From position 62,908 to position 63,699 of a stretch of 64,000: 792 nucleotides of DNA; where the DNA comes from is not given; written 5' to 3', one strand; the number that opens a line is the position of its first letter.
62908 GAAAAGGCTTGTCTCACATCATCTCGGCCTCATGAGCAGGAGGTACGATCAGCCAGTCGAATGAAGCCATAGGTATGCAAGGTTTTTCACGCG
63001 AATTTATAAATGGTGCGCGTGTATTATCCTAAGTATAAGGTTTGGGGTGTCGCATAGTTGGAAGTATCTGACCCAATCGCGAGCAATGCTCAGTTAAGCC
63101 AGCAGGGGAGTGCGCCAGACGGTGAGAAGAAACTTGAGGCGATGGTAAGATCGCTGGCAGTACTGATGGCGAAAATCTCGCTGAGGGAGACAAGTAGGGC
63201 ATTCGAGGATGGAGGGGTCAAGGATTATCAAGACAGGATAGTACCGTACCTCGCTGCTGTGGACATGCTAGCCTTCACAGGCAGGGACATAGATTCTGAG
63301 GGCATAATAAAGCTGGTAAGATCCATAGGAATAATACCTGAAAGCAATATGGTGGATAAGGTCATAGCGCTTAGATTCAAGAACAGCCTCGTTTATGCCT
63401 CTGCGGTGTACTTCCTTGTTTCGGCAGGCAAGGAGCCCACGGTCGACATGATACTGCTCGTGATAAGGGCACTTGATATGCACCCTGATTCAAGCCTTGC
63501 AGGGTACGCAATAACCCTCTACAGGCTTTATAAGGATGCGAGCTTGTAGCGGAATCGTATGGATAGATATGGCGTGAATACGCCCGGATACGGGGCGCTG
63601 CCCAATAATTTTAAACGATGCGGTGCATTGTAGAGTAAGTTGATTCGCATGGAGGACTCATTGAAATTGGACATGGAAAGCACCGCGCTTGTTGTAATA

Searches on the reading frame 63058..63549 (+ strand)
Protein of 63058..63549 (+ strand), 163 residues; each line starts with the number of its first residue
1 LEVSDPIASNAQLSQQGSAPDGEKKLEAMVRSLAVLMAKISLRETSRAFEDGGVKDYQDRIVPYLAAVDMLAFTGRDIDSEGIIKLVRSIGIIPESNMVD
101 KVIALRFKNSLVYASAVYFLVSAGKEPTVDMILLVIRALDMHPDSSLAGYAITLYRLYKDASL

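Call 41: find_encoding_contigs(protein=window:63058-63549:+, flank=8000, max_places=3)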
Protein window:63058-63549:+ (163 aa): 18 contigs read that carry it; 3 places shown.
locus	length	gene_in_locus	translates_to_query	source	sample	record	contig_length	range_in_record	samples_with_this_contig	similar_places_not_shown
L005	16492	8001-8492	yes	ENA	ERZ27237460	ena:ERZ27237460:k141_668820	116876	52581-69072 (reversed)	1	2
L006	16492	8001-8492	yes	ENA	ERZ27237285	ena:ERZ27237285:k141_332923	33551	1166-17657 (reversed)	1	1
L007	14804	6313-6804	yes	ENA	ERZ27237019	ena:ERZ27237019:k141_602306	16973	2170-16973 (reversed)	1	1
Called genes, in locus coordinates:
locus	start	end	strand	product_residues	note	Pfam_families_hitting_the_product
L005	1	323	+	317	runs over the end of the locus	-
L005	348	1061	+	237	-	PF13481:AAA_25 (weak), PF06745:ATPase, PF23442:DUF7125 (faint)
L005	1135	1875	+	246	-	PF06745:ATPase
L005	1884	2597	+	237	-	PF13481:AAA_25 (weak), PF06745:ATPase, PF23442:DUF7125 (faint)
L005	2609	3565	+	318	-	PF01073:3Beta_HSD, PF01370:Epimerase, PF02719:Polysacc_synt_2, PF04321:RmlD_sub_bind, PF07993:NAD_binding_4 (faint), PF16363:GDP_Man_Dehyd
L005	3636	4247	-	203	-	PF06168:DUF981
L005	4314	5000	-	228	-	PF01381:HTH_3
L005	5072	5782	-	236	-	PF00970:FAD_binding_6 (weak), PF00175:NAD_binding_1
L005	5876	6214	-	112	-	-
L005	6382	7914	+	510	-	PF00437:T2SSE (weak)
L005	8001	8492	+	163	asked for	-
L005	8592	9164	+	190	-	PF00857:Isochorismatase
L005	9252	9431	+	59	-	-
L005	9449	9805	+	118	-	PF12797:Fer4_2 (faint), PF14697:Fer4_21 (faint), PF12838:Fer4_7 (faint), PF13187:Fer4_9 (weak)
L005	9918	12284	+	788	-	PF00133:tRNA-synt_1, PF01406:tRNA-synt_1e (faint), PF09334:tRNA-synt_1g, PF08264:Anticodon_1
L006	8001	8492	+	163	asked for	-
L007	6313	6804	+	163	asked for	-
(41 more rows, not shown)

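Call 44: find_homologous_proteins(query=A5, max_evalue=0.001)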
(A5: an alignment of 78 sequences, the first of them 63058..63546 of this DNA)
Query A5 (78 sequences) (163 aa, profile of the alignment): 11 proteins with E <= 0.001 among 2377 candidates.
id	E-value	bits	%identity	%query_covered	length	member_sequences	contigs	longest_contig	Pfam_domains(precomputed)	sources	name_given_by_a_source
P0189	1.3e-43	167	23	87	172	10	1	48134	-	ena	-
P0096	1.4e-42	163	21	72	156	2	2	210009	-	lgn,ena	-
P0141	2.9e-40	156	27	53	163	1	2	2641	-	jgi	jgi:ribosomal protein L12E/L44/L45/RPP1/RPP2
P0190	2.3e-37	146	55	97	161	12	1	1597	-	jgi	jgi:hypothetical protein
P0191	1.9e-35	140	27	84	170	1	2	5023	-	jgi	jgi:ribosomal protein L12E/L44/L45/RPP1/RPP2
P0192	6.4e-35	138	28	73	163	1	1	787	PF25325.2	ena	-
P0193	3.6e-34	136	33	54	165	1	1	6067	-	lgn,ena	-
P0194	4.9e-34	135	25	55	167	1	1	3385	-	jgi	jgi:ribosomal protein L12E/L44/L45/RPP1/RPP2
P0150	3.6e-33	133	26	52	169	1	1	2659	-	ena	-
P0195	5.1e-33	132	33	51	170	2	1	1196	-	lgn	-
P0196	3.9e-31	126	32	37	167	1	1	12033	-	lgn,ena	-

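Call 45: search_protein_families(library=pfam, proteins=[P0192, window:63058-63546:+, P0189], max_evalue=1)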
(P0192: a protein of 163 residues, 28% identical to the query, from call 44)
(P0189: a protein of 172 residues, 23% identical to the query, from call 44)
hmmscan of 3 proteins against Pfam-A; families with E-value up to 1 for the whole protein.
P0192 (163 aa): 2 families
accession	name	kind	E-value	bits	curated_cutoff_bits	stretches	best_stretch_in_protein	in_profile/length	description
PF25325.1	EF-hand_EFHB_C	-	1.1e-05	25.6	27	2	125-147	24-46/75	EFHB C-terminal EF-hand domain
PF09435.16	DUF2015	-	0.065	14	27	0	72-104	29-61/79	Fungal protein of unknown function (DUF2015)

window:63058-63546:+ (163 aa): 0 families

P0189 (172 aa): 0 families

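Call 56: predict_structure(alignment_id=A7)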
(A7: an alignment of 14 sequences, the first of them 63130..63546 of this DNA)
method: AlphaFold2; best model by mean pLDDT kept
length: 139 residues; sequences in the alignment: 14
mean_pLDDT: 88.3   pTM: 0.77
mean pLDDT of the five models: 88.3, 87.1, 86.5, 86.0, 85.4
residues with pLDDT >= 90: 72; 70-90: 62; 50-70: 3; < 50: 2
segments of 3 or more residues with pLDDT < 50: none
pLDDT, mean of each block of 10 residues (from residue 1): 83 87 79 86 91 93 97 92 86 93 97 92 91 68
secondary structure, 60 per line:
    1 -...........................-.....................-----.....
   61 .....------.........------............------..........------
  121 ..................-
elements in order: H2-28 H30-50 H56-65 H72-80 H87-98 H105-114 H121-138

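Call 60: fold_search(model_id=the predicted structure, library=pdb)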
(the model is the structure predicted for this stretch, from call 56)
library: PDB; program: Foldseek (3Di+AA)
matches with E <= 10: 43; with E <= 0.001: 0
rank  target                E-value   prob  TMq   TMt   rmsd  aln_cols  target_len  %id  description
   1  3a1y_A                1.2e+00  0.99  0.30  0.71   0.5        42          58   24  The structure of archaeal ribosomal stalk P1/P0 complex (released 2009-11-17)
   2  3e3v                  1.7e+00  0.28  0.29  0.27   7.3       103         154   22  Crystal structure of RecX from Lactobacillus salivarius (released 2008-09-02)
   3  1j1j_A                1.9e+00  0.08  0.25  0.19  18.3       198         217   15  Crystal Structure of human Translin (released 2003-12-06)
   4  3j04_B                2.5e+00  0.10  0.23  0.22  15.7        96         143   17  EM structure of the heavy meromyosin subfragment of Chick smooth muscle Myosin with regulatory light chain in phosphor (released 2011-11-16)
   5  4u9n_A                3.2e+00  0.06  0.21  0.17  15.0       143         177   16  Structure of a membrane protein (released 2014-12-03)
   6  4v7e_Cu               3.4e+00  0.80  0.24  0.56   0.7        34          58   32  Model of the small subunit RNA based on a 5.5 A cryo-EM map of Triticum aestivum translating 80S ribosome (released 2014-07-09)
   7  9div_H                3.6e+00  0.07  0.26  0.28  17.0       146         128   12  The crystal structure of de novo designed ChuA binding protein C8 (released 2025-05-21)
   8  9div_G                3.8e+00  0.07  0.28  0.30  17.8       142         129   11  The crystal structure of de novo designed ChuA binding protein C8 (released 2025-05-21)
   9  6yx7_AAA              4.4e+00  0.04  0.22  0.20  13.4       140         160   18  The high resolution structure of allophycocyanin from cyanobacterium Nostoc sp. WR13, the P21212 crystal form. (released 2021-05-12)
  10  6rxy_UM               4.4e+00  0.03  0.20  0.06  16.8       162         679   18  Cryo-EM structure of the 90S pre-ribosome (Kre33-Noc4) from Chaetomium thermophilum, state a (released 2019-08-14)
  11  1i5n_B                5.2e+00  0.04  0.21  0.23  13.9       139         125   10  Crystal structure of the P1 domain of CheA from Salmonella typhimurium (released 2001-07-11)
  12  4u9l_A                5.2e+00  0.04  0.21  0.17  15.9       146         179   17  Structure of a membrane protein (released 2014-12-03)
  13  4wyv_G                5.4e+00  0.05  0.27  0.21  12.5       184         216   15  Crystal Structure of Human Translin in Open Conformation (released 2014-11-26)
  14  7eyd_A8               5.7e+00  0.04  0.24  0.22  11.0       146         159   11  Cryo-EM structure of cyanobacterial phycobilisome from Anabaena sp. PCC 7120 (released 2021-10-06)
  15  9v7j_1                5.7e+00  0.02  0.18  0.17  11.0       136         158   15  Phycobilisome core from Gloeobacter violaceus PCC 7421 (released 2025-09-24)
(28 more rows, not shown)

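Call 78: find_encoding_contigs(protein=P0189, flank=6000, max_places=1)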
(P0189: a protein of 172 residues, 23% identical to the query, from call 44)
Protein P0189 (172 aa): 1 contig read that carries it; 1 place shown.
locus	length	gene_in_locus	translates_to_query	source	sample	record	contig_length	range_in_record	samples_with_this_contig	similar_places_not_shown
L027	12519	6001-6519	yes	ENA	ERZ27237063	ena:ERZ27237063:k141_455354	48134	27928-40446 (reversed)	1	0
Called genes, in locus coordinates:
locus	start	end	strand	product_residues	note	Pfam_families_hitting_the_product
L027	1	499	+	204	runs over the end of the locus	PF13549:ATP-grasp_5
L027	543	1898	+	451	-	PF02629:CoA_binding, PF13380:CoA_binding_2, PF13607:Succ_CoA_lig, PF19045:Ligase_CoA_2 (weak)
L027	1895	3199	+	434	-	PF00202:Aminotran_3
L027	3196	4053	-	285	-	PF01619:Pro_dh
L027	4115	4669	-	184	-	PF02525:Flavodoxin_2, PF03358:FMN_red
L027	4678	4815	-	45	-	-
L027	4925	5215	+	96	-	PF03551:PadR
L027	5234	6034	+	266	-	PF01048:PNP_UDP_1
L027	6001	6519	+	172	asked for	-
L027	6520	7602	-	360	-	PF01008:IF-2B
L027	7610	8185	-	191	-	PF14378:PAP2_3 (faint), PF01569:PAP2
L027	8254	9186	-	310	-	PF00303:Thymidylat_synt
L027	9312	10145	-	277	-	-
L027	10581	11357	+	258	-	PF06053:DUF929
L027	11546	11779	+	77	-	-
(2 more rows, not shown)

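Call 96: find_related_loci(query=window:63058-63546:+, collection=viral_contigs, flank=5000)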
Query window:63058-63546:+ (163 aa) in viral_contigs; peptide patterns used: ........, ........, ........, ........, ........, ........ (x = any residue, [..] = any of these).
15 stretches matched a pattern, but none encodes a relative of the query by tblastn (E <= 1e-3).
